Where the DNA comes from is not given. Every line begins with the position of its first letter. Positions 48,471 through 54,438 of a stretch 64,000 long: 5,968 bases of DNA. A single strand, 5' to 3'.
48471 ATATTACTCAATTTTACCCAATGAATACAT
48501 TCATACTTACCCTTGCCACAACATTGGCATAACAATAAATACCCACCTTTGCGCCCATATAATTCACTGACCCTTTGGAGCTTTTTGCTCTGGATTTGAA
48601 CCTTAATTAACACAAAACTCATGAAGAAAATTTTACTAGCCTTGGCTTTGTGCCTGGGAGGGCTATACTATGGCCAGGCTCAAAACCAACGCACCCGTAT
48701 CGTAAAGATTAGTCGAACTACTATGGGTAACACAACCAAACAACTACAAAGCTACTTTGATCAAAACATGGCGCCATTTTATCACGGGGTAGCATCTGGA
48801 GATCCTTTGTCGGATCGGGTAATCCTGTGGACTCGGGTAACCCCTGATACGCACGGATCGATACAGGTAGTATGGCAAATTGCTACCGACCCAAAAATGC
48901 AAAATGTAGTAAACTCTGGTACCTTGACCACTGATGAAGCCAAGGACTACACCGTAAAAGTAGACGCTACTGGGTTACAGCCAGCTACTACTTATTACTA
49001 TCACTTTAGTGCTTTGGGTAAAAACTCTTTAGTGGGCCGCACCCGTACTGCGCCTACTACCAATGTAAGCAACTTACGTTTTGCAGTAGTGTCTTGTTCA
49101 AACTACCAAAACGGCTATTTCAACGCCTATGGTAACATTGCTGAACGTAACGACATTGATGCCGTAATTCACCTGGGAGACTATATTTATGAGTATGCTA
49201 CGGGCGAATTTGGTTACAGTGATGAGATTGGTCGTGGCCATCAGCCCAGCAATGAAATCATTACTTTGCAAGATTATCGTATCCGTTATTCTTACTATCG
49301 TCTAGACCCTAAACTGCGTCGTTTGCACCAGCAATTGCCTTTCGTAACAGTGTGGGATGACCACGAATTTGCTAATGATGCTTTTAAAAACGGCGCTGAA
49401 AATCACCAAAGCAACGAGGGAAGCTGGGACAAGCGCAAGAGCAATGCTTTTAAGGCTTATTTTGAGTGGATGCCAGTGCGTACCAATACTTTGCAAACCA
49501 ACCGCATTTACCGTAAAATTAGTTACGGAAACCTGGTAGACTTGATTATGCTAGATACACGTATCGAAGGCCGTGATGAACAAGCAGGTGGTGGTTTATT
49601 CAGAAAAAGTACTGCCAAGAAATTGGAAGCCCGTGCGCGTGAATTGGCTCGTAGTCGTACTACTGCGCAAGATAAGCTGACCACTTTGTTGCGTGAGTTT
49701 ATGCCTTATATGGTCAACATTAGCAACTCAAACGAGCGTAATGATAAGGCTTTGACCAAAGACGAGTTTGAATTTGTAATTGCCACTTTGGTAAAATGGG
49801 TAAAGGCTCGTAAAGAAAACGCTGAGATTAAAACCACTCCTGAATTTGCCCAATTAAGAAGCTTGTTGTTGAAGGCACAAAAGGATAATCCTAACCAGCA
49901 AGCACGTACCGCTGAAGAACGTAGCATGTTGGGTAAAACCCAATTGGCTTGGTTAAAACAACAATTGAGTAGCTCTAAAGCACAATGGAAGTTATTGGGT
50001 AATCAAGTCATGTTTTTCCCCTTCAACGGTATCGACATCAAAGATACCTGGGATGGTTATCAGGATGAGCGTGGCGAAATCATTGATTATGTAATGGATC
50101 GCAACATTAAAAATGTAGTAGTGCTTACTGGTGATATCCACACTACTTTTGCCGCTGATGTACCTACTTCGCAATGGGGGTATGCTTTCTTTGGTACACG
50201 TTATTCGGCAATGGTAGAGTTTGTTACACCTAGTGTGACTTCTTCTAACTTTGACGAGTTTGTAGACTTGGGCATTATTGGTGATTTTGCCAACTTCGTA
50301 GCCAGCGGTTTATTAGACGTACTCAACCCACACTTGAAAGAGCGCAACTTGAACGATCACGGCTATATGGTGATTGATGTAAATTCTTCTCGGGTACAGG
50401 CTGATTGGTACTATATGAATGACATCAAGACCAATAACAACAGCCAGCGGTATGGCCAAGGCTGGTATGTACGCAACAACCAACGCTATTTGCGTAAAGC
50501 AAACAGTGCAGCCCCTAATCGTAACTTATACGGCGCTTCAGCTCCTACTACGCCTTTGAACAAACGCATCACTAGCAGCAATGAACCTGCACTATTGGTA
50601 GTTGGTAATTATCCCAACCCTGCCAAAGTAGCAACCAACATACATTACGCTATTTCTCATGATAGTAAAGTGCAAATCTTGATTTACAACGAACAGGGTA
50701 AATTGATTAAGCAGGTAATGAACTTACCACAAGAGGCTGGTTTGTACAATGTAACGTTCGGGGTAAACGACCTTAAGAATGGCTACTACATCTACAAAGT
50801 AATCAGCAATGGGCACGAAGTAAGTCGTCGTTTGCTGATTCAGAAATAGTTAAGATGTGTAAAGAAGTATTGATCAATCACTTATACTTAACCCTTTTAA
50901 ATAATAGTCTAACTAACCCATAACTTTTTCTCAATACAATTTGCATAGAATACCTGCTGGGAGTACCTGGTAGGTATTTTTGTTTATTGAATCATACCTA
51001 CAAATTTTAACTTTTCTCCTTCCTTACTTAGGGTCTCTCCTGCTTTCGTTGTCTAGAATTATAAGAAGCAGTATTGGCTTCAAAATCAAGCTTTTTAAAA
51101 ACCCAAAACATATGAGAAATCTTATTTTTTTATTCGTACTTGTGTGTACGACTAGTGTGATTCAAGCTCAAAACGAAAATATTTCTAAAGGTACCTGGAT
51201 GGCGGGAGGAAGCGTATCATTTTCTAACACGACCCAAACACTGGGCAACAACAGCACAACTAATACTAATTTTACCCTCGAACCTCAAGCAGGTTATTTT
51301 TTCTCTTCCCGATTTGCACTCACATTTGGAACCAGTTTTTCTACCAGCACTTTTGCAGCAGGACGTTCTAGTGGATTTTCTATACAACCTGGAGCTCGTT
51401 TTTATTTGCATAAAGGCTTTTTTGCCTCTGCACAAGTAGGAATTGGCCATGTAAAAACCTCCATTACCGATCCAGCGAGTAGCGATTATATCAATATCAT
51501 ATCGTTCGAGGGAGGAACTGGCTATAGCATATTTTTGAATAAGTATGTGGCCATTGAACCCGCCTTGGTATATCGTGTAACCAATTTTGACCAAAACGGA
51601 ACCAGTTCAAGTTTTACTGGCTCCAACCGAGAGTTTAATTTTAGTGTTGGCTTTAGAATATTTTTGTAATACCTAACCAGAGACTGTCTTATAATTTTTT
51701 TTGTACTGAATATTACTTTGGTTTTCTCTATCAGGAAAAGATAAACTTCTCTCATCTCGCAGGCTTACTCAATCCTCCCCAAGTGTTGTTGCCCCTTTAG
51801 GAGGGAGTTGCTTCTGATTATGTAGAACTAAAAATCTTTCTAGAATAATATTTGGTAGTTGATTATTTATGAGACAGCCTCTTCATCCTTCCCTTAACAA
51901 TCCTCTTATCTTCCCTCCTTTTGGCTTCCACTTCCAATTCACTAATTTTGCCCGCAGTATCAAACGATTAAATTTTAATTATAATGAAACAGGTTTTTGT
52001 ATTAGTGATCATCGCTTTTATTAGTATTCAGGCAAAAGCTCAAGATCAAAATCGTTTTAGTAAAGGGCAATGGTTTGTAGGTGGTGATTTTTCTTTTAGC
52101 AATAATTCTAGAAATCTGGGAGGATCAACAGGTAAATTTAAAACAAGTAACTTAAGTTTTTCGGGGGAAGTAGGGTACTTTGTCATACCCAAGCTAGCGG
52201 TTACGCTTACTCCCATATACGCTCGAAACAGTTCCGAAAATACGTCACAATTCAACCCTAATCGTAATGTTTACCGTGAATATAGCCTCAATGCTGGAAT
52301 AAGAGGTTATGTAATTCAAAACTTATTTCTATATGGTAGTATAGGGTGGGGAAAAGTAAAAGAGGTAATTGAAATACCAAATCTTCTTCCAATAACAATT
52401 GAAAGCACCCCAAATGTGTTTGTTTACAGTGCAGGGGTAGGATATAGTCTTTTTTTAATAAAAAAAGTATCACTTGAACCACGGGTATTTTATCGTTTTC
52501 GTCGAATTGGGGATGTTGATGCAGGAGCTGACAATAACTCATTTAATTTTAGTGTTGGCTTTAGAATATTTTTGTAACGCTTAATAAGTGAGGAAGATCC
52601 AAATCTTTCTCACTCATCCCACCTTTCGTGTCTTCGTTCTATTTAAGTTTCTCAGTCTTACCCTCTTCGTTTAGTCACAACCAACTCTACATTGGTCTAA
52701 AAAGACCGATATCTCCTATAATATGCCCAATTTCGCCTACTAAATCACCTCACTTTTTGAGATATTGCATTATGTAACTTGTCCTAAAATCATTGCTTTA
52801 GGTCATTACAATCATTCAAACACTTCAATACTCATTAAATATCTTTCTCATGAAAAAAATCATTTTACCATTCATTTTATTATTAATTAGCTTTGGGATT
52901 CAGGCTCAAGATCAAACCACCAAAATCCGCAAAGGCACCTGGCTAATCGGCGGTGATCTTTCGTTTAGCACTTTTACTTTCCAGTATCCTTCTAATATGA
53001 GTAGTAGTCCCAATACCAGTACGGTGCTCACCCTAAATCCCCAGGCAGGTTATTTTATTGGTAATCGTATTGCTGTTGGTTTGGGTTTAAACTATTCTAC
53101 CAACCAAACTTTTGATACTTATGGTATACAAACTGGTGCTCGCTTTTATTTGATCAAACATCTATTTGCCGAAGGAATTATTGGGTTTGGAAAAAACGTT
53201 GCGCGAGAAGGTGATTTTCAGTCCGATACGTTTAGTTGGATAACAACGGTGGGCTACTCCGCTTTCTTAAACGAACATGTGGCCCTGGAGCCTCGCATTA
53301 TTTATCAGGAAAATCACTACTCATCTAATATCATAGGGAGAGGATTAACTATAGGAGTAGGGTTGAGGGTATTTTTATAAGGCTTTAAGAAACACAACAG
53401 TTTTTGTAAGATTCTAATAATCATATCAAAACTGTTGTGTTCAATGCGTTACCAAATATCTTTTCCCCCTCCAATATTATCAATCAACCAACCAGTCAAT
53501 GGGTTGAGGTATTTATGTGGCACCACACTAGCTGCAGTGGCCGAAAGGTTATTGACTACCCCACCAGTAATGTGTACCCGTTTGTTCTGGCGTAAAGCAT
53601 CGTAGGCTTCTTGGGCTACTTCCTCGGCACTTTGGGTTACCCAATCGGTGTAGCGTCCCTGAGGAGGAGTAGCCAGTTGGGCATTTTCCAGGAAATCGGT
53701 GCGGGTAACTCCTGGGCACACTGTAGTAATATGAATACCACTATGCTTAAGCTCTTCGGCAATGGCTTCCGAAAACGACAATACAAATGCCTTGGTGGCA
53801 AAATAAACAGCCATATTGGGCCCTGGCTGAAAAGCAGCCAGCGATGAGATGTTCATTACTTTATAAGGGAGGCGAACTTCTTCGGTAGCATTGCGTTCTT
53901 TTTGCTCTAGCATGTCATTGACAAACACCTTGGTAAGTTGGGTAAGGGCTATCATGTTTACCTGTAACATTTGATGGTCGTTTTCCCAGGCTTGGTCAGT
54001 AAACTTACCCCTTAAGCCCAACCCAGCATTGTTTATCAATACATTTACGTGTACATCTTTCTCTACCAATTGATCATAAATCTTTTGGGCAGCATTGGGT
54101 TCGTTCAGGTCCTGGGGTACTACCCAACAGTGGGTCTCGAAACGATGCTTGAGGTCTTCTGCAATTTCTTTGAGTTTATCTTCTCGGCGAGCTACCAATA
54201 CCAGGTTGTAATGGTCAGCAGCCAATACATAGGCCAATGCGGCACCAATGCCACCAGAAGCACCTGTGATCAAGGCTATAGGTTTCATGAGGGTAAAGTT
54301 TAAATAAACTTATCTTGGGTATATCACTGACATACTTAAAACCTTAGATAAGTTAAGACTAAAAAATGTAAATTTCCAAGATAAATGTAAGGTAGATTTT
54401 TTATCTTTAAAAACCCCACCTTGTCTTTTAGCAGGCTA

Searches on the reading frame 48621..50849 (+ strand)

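Call 16: search_protein_families(library=pfam, proteins=[window:48621-50849:+], max_evalue=0.001)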
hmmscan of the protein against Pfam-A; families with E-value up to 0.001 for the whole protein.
window:48621-50849:+ (742 aa): 4 families
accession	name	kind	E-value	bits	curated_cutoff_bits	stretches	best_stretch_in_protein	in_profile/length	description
PF09423.15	PhoD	-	8.1e-107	357.7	27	2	154-337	1-181/343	PhoD-like phosphatase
PF16655.11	PhoD_N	-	1.8e-32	112.2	30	1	55-143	1-90/90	PhoD-like phosphatase, N-terminal domain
PF18962.6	Por_Secre_tail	-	3.1e-09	37.4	27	1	664-740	2-75/75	Secretion system C-terminal sorting domain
PF16656.11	Pur_ac_phosph_N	-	8e-06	26.8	30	1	59-133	8-82/93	Purple acid Phosphatase, N-terminal domain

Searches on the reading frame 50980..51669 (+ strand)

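Call 16: search_protein_families(library=pfam, proteins=[window:50980-51669:+], max_evalue=0.001)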
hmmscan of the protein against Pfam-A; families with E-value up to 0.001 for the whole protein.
window:50980-51669:+ (229 aa): 1 family
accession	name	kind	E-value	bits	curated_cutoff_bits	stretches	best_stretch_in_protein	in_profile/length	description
PF13505.12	OMP_b-brl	-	2.6e-07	31.4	28.7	1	50-226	3-174/175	Outer membrane protein beta-barrel domain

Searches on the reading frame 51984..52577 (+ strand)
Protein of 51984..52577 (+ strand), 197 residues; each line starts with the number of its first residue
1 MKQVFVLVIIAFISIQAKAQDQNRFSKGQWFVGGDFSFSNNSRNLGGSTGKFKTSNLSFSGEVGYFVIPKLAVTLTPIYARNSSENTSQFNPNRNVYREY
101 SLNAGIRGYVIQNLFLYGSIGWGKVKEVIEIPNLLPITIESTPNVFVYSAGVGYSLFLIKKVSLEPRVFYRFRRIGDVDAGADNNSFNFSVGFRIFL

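Call 16: search_protein_families(library=pfam, proteins=[window:51984-52577:+], max_evalue=0.001)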
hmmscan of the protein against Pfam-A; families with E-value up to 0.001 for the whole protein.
window:51984-52577:+ (197 aa): 1 family
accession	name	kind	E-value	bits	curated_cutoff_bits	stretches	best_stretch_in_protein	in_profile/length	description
PF13505.12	OMP_b-brl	-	1.1e-11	45.7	28.7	1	6-194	2-174/175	Outer membrane protein beta-barrel domain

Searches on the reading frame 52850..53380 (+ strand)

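Call 16: search_protein_families(library=pfam, proteins=[window:52850-53380:+], max_evalue=0.001)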
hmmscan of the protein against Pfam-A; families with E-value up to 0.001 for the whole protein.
window:52850-53380:+ (176 aa): 1 family
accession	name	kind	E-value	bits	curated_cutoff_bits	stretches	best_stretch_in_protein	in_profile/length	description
PF13505.12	OMP_b-brl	-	5.3e-08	33.7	28.7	1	9-173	3-174/175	Outer membrane protein beta-barrel domain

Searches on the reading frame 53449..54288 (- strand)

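Call 16: search_protein_families(library=pfam, proteins=[window:53449-54288:-], max_evalue=0.001)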
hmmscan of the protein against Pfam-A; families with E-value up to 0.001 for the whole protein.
window:53449-54288:- (279 aa): 5 families
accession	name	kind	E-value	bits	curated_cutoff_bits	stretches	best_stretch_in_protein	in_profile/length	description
PF00106.31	adh_short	-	2.9e-41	141.5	26.6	1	4-203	2-190/195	short chain dehydrogenase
PF13561.12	adh_short_C2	-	2.3e-26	93.3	27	1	9-204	1-185/236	Enoyl-(Acyl carrier protein) reductase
PF08659.16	KR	-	1.3e-09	38.7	22.6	1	6-169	4-156/180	KR domain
PF13460.12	NAD_binding_10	-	1e-05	25.9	27.2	0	9-44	1-37/184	NAD(P)H-binding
PF01370.27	Epimerase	-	3.7e-05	23.7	20.9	1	5-106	1-93/240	NAD dependent epimerase/dehydratase family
